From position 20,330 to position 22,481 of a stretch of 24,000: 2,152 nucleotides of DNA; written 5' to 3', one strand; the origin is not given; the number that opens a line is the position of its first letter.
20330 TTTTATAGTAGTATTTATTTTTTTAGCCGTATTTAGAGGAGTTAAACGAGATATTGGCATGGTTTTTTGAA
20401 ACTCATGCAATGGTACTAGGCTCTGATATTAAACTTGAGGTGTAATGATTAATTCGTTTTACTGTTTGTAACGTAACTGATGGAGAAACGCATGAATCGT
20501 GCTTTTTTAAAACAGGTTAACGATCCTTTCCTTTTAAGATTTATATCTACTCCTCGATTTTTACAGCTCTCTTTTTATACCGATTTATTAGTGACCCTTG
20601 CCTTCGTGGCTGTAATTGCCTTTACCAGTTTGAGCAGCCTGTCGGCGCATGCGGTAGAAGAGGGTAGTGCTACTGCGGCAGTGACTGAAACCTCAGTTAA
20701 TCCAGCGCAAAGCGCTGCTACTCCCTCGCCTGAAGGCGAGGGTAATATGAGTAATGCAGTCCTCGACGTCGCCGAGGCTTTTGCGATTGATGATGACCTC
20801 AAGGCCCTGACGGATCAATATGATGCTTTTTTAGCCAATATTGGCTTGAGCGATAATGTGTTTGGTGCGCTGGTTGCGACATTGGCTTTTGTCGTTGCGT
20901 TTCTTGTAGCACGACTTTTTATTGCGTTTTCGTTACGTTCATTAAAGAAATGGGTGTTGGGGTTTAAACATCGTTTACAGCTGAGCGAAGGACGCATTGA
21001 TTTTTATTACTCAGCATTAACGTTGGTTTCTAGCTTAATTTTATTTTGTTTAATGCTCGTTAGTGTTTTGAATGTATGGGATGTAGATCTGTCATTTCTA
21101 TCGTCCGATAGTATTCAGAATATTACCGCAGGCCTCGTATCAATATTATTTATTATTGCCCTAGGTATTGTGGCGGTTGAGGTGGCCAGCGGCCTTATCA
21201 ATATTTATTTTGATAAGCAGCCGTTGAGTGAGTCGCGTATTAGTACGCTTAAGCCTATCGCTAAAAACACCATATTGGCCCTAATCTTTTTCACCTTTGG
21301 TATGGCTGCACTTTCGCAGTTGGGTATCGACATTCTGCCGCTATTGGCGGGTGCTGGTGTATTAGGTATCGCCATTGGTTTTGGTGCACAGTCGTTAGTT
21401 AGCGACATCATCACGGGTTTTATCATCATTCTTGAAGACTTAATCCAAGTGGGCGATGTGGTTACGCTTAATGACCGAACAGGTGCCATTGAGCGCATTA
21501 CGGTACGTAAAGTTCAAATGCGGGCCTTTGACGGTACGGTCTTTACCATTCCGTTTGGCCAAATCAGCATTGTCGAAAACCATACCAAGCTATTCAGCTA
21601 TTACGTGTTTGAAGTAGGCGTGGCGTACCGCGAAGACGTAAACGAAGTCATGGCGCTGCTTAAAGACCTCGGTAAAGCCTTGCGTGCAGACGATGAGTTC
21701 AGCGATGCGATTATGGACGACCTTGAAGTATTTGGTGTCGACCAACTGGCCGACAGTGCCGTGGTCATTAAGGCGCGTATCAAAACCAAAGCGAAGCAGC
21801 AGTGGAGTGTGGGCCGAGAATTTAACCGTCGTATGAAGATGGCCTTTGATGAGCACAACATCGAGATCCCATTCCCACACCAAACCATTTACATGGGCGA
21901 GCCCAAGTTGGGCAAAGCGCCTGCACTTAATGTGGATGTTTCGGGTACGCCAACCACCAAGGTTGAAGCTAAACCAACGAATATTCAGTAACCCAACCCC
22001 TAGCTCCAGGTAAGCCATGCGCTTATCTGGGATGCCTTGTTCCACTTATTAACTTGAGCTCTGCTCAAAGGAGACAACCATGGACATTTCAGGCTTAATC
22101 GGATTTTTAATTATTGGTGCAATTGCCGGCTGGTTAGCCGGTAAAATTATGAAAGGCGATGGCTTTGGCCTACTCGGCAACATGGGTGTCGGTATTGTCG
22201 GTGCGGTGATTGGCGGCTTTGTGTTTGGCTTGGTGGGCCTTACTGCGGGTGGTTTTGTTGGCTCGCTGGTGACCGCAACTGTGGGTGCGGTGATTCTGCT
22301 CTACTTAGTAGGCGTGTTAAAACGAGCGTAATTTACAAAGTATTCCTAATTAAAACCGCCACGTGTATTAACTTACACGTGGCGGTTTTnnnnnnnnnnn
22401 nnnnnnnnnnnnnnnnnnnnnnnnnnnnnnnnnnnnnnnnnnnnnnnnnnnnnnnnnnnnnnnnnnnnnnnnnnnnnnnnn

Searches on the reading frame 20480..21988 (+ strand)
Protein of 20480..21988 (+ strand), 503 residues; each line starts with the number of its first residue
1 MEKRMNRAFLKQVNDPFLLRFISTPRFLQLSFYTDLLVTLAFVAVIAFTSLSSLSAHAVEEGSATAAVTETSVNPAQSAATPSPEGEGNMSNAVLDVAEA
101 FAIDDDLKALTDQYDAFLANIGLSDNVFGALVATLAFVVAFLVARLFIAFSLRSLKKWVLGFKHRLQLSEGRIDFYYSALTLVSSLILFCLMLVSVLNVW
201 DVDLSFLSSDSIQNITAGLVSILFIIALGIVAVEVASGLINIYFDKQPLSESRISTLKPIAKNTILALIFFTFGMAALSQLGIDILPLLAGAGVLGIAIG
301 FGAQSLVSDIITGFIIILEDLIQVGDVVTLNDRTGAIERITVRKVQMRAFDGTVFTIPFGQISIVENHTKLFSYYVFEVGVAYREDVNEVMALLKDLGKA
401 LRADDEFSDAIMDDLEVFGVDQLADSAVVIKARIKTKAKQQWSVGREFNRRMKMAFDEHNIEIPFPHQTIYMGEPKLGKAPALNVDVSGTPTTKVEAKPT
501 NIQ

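Call 3: search_protein_families(library=ncbifam, proteins=[window:20480-21988:+])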
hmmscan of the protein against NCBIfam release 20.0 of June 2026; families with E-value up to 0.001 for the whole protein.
window:20480-21988:+ (503 aa): 6 families
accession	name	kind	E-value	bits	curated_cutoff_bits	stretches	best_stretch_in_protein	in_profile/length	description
NF047601.1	MscSThanab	equivalog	3e-52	177.8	500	1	219-473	21-277/280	small-conductance mechanosensitive channel MscS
NF008542.0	PRK11465.1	equivalog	6.5e-45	153.6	596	1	163-467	409-719/741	mechanosensitive channel protein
NF007662.0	PRK10334.1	subfamily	2e-16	60.1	321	1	218-470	30-275/286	small-conductance mechanosensitive channel MscS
NF047602.1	MscsSHelicob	equivalog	2.9e-15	56.4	400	1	265-467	53-253/260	small-conductance mechanosensitive channel MscS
NF008438.0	PRK11281.1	equivalog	5.7e-13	47.6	991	1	200-483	819-1099/1113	mechanosensitive channel MscK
NF008180.0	PRK10929.1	equivalog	1.6e-12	46.1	809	1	192-469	808-1082/1109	miniconductance mechanosensitive channel MscM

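Call 4: search_protein_families(library=pfam, proteins=[window:20480-21988:+])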
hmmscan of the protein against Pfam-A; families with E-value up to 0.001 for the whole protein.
window:20480-21988:+ (503 aa): 3 families
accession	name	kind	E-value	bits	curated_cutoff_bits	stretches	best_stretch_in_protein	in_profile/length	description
PF00924.24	MS_channel_2nd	-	1.9e-14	54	20.2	1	306-370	2-68/68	Mechanosensitive ion channel, beta-domain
PF21082.3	MS_channel_3rd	-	3e-11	44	21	1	376-463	2-88/88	Mechanosensitive ion channel MscS, C-terminal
PF21088.3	MS_channel_1st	-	1.7e-06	28.3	23.1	1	265-304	3-42/42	Mechanosensitive ion channel, transmembrane helices 2/3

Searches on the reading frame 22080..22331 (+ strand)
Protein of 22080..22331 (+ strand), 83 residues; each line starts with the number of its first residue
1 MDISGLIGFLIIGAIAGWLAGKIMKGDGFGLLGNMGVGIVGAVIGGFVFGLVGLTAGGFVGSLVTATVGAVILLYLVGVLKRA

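Call 3: search_protein_families(library=ncbifam, proteins=[window:22080-22328:+])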
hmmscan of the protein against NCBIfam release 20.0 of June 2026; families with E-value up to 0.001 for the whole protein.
window:22080-22328:+ (83 aa): 1 family
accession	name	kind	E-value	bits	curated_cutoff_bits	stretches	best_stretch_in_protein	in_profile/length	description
NF007771.0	PRK10457.1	equivalog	8.2e-07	29.4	129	1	5-78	2-78/82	hypothetical protein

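Call 4: search_protein_families(library=pfam, proteins=[window:22080-22328:+])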
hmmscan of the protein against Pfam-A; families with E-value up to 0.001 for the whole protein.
window:22080-22328:+ (83 aa): 1 family
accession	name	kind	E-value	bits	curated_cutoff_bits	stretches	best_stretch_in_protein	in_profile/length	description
PF04226.18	Transgly_assoc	-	2.3e-11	44.2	25.3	1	37-82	3-49/49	Transglycosylase associated protein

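Call 9: find_encoding_contigs(protein=window:22080-22331:+, flank=10000, max_places=10)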
Protein window:22080-22331:+ (83 aa): 6 contigs read that carry it; 6 places shown.
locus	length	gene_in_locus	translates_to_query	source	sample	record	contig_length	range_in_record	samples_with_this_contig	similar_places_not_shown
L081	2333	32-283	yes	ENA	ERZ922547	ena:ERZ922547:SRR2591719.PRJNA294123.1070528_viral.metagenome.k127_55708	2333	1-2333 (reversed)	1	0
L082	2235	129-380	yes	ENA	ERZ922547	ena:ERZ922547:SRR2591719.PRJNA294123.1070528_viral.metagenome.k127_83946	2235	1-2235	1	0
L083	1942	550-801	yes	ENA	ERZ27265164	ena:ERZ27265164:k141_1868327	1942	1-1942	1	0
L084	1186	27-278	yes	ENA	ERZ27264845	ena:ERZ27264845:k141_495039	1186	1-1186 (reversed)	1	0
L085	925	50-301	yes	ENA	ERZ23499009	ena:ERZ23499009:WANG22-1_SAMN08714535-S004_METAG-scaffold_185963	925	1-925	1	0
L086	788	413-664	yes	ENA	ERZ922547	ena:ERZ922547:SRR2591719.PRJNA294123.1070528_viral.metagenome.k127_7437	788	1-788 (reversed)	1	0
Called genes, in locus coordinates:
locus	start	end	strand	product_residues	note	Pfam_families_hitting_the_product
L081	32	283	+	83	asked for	PF04226:Transgly_assoc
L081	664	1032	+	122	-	PF06296:RelE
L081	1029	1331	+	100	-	PF01381:HTH_3 (weak)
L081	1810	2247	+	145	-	-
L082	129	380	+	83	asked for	PF04226:Transgly_assoc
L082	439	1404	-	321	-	PF13495:Phage_int_SAM_4, PF00589:Phage_integrase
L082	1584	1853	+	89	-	PF04365:BrnT_toxin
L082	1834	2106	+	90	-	PF12441:CopG_antitoxin (weak)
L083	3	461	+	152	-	?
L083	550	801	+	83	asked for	PF04226:Transgly_assoc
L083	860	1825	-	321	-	PF13495:Phage_int_SAM_4, PF00589:Phage_integrase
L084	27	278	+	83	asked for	PF04226:Transgly_assoc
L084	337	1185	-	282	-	?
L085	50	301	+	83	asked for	PF04226:Transgly_assoc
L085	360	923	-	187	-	?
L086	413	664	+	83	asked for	PF04226:Transgly_assoc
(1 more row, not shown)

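Call 60: list_cluster_members(proteins=[window:22080-22328:+, P0001, P0002])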
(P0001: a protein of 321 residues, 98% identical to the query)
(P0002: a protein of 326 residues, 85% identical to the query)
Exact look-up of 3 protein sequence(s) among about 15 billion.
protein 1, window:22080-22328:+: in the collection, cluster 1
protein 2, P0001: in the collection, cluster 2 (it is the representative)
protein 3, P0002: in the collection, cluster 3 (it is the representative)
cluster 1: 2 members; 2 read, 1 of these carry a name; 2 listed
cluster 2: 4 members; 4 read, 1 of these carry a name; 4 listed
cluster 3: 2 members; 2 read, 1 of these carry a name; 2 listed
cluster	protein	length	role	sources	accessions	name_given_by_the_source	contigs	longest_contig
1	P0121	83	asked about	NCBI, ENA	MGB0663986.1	MAG: GlsB/YeaQ/YmgE family stress response membrane protein [Pontibacterium sp.]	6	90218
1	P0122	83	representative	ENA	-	-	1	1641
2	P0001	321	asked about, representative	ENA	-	-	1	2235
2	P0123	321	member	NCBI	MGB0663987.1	MAG: integron integrase [Pontibacterium sp.]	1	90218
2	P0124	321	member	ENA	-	-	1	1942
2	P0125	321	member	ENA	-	-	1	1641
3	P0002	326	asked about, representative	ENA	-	-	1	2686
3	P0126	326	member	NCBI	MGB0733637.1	MAG: integron integrase [Pontibacterium sp.]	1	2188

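Call 61: find_encoding_contigs(protein=P0123, flank=10000, max_places=5)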
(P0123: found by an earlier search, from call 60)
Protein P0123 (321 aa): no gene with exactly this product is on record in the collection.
